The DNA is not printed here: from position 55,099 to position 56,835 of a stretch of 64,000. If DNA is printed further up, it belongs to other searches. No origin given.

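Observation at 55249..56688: Unprecedented fusion: arylamine-N-acetyltransferase-like Cys-His-Asp domain joined to a degenerate Nudix-like domain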

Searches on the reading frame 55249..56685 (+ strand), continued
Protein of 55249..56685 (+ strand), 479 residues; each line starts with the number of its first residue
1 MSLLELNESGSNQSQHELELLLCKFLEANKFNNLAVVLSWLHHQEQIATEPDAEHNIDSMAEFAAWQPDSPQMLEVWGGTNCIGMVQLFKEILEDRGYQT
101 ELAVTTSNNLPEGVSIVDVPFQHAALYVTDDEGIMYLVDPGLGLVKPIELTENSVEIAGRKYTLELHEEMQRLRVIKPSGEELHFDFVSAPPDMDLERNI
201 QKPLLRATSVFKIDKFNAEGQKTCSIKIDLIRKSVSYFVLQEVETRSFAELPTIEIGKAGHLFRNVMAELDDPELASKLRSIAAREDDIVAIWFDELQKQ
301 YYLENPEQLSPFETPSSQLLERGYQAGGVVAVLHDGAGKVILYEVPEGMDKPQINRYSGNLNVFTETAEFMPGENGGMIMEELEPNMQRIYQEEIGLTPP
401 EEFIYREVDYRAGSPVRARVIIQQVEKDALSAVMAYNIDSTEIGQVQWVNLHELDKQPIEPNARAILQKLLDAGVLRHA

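Call 44: search_protein_families(library=padloc, proteins=[window:55249-56685:+], max_evalue=0.1)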
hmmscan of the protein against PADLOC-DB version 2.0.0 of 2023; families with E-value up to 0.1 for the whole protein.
window:55249-56685:+ (479 aa): 0 families

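Call 49: find_encoding_contigs(protein=P0019, flank=6000, max_places=2)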
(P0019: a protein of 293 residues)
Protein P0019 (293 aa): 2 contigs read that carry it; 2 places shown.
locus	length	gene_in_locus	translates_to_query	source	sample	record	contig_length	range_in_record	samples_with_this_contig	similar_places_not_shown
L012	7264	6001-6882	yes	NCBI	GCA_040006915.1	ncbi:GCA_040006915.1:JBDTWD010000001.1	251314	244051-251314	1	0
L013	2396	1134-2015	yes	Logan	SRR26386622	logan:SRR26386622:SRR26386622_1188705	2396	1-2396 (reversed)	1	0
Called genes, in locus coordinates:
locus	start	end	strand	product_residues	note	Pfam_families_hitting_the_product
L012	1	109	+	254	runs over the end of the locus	PF01978:TrmB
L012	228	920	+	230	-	PF01476:LysM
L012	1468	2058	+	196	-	PF00908:dTDP_sugar_isom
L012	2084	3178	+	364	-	-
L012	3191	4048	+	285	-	PF00248:Aldo_ket_red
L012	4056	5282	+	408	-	PF05141:DIT1_PvcA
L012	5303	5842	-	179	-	-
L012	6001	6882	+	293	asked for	-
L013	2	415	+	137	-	?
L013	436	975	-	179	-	-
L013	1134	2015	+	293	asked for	-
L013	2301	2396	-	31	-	?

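Call 64: find_encoding_contigs(protein=P0003, flank=3000, max_places=2)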
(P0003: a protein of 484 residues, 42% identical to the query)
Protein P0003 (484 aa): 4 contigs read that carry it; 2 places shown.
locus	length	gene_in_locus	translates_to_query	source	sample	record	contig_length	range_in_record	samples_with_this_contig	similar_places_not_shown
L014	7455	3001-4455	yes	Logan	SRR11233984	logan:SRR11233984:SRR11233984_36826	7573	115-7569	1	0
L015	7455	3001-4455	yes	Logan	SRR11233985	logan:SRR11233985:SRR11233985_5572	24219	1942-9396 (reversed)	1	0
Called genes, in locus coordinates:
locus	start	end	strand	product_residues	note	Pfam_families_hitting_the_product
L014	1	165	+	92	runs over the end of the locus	?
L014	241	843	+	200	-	PF00156:Pribosyltran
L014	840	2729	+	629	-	PF00117:GATase, PF07722:Peptidase_C26, PF02540:NAD_synthase (weak), PF06508:QueC (weak), PF00958:GMP_synt_C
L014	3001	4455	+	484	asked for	-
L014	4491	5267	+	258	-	PF01764:Lipase_3 (weak)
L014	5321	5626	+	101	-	-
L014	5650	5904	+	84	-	-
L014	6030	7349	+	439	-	PF00464:SHMT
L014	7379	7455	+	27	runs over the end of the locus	?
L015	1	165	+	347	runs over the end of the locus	-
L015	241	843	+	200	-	PF00156:Pribosyltran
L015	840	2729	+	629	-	PF00117:GATase, PF07722:Peptidase_C26, PF02540:NAD_synthase (weak), PF06508:QueC (weak), PF00958:GMP_synt_C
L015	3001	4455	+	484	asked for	-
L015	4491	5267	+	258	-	PF01764:Lipase_3 (weak)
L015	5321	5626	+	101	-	-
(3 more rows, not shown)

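Call 65: find_encoding_contigs(protein=P0008, flank=3000, max_places=1)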
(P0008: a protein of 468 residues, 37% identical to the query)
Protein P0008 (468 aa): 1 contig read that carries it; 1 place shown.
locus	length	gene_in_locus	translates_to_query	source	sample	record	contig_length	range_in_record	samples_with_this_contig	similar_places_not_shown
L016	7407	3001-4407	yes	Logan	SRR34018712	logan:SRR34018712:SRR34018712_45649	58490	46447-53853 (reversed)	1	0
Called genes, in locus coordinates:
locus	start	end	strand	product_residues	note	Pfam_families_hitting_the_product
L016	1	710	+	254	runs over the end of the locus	PF01048:PNP_UDP_1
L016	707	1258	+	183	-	PF18306:LDcluster4, PF03641:Lysine_decarbox (weak)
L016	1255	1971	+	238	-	-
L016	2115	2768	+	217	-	PF00702:Hydrolase, PF12710:HAD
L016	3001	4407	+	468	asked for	-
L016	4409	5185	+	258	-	-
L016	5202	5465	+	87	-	-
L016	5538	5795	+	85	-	-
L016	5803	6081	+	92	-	-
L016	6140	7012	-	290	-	-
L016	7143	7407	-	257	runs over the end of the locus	-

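Call 69: find_related_loci(query=A1, collection=metagenome_contigs, flank=4000)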
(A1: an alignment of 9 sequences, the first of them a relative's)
Query A1 (479 aa) in metagenome_contigs; peptide patterns used: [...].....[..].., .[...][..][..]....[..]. (x = any residue, [..] = any of these).
63 stretches matched a pattern; 1 encode a relative of the query (tblastn E <= 1e-3); 1 distinct loci.
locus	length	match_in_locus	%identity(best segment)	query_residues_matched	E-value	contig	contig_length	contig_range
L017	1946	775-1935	38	21-401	1e-76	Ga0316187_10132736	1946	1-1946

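Call 84: list_cluster_members(proteins=[P0032, P0033, P0034, P0036, P0038, P0042, P0043, P0052, P0010, P0020])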
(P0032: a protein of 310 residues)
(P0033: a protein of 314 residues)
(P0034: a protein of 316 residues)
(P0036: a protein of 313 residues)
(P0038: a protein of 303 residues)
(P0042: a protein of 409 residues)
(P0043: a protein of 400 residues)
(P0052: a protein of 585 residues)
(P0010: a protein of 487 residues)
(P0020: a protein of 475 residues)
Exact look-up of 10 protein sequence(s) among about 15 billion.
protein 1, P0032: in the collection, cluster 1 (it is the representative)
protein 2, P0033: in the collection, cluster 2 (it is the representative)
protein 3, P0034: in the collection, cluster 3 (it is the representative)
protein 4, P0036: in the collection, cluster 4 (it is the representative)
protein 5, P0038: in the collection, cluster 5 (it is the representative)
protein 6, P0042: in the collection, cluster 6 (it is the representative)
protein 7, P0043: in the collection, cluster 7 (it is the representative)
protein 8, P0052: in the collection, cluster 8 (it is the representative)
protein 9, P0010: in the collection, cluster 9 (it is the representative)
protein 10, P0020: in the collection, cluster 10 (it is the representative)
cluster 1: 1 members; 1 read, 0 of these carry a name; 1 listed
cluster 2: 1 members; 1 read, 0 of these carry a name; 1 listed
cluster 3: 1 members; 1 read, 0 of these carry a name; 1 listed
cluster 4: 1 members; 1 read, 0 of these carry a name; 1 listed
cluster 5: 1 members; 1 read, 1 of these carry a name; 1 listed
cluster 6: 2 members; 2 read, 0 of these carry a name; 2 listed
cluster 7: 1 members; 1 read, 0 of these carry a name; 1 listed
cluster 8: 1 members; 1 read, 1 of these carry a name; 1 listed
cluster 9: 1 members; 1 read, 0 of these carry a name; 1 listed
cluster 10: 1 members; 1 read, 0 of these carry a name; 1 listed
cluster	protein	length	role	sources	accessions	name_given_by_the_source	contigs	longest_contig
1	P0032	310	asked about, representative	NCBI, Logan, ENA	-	-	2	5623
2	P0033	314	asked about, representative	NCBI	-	-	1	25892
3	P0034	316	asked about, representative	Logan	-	-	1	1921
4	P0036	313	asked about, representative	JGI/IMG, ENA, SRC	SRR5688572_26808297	-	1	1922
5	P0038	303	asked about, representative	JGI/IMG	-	hypothetical protein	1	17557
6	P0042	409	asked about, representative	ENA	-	-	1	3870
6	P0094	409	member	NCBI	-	-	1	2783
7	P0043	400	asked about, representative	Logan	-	-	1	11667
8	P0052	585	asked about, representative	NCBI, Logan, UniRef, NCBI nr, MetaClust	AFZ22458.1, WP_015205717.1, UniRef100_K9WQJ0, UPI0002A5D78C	hypothetical protein Cylst_0077 [Cylindrospermum stagnale PCC 7417] | eCIS core domain-containing protein n=1 Tax=Cylindrospermum stagnale PCC 7417 TaxID=56107 ... | DUF4157 domain-containing protein [Cylindrospermum stagnale]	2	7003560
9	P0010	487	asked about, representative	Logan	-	-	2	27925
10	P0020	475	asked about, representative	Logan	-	-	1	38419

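Call 97: find_related_loci(query=A1, collection=viral_contigs, flank=4000)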
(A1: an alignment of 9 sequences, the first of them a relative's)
Query A1 (479 aa) in viral_contigs; peptide patterns used: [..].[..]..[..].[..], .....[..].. (x = any residue, [..] = any of these).
31 stretches matched a pattern, but none encodes a relative of the query by tblastn (E <= 1e-3).

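Call 98: find_encoding_contigs(protein=P0020, flank=7000, max_places=1)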
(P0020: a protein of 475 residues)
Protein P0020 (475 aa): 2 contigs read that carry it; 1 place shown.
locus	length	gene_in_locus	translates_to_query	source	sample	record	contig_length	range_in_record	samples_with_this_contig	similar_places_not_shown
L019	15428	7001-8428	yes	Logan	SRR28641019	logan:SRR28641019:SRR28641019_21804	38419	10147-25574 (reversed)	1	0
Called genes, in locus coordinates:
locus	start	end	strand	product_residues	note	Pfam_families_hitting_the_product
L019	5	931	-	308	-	PF00557:Peptidase_M24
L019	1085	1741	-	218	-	-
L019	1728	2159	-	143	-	-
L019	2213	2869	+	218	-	PF13483:Lactamase_B_3, PF12706:Lactamase_B_2 (faint)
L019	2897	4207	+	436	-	PF00772:DnaB, PF06745:ATPase (faint), PF13481:AAA_25, PF03796:DnaB_C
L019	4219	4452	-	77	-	-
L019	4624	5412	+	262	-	PF01790:LGT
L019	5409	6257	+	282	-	PF00849:PseudoU_synth_2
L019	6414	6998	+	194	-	PF00156:Pribosyltran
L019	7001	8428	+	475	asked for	PF00293:NUDIX (weak)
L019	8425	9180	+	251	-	PF07819:PGAP1 (faint)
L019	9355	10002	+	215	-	PF02592:Vut_1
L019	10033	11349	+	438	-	PF00464:SHMT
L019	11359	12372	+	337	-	PF00763:THF_DHG_CYH, PF02882:THF_DHG_CYH_C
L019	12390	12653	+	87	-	-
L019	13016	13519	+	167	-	PF00293:NUDIX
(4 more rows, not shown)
